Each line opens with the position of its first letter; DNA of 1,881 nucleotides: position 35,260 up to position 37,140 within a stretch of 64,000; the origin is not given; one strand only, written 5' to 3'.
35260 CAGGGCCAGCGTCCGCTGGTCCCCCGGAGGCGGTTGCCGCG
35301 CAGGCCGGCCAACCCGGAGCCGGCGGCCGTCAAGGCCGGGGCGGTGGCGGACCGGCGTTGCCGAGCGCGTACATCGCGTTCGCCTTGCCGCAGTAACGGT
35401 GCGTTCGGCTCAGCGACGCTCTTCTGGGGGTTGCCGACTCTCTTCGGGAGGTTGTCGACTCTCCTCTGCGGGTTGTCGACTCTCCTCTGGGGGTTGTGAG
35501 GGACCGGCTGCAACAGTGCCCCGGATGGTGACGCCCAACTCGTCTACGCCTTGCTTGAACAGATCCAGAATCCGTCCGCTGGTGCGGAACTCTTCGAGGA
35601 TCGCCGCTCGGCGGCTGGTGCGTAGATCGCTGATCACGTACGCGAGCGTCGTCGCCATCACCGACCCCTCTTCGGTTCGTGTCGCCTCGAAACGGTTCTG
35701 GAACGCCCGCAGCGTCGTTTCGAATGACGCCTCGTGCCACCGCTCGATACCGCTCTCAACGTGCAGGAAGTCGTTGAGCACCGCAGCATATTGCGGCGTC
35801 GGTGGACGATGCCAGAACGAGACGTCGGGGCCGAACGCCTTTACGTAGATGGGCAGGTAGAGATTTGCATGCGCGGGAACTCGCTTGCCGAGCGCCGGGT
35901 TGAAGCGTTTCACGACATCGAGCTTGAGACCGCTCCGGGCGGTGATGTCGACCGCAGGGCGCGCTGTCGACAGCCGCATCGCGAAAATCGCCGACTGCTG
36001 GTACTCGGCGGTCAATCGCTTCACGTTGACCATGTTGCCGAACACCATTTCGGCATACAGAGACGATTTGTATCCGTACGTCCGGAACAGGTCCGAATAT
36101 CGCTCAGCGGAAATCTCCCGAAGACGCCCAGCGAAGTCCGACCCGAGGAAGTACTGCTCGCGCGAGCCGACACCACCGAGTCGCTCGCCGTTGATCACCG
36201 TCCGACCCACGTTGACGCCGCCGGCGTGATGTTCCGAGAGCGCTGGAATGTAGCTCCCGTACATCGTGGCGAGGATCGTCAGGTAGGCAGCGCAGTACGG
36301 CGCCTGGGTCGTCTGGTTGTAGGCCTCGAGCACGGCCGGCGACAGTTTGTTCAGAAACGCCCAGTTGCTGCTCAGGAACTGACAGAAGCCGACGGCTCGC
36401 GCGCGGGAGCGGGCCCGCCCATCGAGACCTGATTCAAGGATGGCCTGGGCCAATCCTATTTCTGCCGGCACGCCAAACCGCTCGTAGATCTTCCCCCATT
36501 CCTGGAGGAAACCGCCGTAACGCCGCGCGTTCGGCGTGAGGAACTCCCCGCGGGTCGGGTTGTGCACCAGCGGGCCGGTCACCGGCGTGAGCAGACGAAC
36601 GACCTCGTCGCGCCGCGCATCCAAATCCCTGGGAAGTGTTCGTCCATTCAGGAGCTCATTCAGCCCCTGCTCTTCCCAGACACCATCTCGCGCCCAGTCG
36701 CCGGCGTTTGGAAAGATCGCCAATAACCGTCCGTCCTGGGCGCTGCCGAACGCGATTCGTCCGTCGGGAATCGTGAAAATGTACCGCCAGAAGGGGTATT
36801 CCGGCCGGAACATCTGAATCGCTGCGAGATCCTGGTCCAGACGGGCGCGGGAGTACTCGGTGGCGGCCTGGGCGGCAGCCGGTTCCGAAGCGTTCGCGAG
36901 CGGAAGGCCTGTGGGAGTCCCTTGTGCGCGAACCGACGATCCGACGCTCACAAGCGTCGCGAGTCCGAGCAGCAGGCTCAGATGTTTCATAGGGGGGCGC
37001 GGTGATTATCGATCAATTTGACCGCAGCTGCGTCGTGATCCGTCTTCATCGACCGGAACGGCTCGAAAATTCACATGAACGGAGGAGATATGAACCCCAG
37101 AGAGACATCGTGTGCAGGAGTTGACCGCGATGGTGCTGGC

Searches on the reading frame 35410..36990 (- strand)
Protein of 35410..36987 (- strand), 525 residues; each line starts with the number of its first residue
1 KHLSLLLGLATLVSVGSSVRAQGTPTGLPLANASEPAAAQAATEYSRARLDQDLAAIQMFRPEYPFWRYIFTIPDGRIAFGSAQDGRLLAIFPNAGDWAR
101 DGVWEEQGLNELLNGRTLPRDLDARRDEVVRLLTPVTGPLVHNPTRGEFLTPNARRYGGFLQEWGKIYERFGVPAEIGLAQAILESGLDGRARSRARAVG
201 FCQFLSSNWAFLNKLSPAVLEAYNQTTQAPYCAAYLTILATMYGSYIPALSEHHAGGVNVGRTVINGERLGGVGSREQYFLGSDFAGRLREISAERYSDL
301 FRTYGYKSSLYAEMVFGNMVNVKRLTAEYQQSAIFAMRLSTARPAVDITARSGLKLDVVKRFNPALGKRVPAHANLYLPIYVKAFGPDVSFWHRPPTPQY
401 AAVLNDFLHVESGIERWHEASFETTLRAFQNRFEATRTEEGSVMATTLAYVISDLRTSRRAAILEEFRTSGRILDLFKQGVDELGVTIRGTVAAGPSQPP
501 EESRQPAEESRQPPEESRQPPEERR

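Call 69: find_encoding_contigs(protein=window:35410-36987:-, flank=10000, max_places=1)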
Protein window:35410-36987:- (525 aa): no gene with exactly this product is on record in the collection.

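Call 71: find_encoding_contigs(protein=window:35413-36990:-, flank=10000, max_places=1)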
Protein window:35413-36990:- (526 aa): 1 contig read that carries it; 1 place shown.
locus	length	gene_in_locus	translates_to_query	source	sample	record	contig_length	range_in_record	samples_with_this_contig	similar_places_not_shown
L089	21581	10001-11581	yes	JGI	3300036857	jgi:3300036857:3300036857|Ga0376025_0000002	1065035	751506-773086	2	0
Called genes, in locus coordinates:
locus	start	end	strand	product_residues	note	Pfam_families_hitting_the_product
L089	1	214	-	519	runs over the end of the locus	PF12796:Ank_2, PF13637:Ank_4 (weak), PF12796:Ank_2, PF00023:Ank, PF12796:Ank_2, PF13637:Ank_4, PF12796:Ank_2, PF13857:Ank_5, +9 more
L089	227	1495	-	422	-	PF07586:HXXSHH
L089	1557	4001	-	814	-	PF07635:PSCyt1 (faint), PF07626:PSD3, PF07637:PSD5, PF07631:PSD4, PF07627:PSCyt3, PF07624:PSD2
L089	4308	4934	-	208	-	-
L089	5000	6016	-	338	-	-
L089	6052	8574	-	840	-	PF00069:Pkinase, PF01636:APH (faint), PF07714:PK_Tyr_Ser-Thr, PF13431:TPR_17 (faint)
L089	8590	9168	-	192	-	PF07638:Sigma70_ECF, PF08281:Sigma70_r4_2, PF04545:Sigma70_r4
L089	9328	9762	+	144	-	-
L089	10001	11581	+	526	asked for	-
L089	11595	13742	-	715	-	PF13360:PQQ_2 (weak), PF01011:PQQ, PF13360:PQQ_2 (weak)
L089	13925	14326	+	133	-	PF03965:Penicillinase_R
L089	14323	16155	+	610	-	PF05569:Peptidase_M56, PF13620:CarboxypepD_reg, PF13715:CarbopepD_reg_2 (weak), PF03544:TonB_C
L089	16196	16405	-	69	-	-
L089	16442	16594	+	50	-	-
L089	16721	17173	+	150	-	PF08327:AHSA1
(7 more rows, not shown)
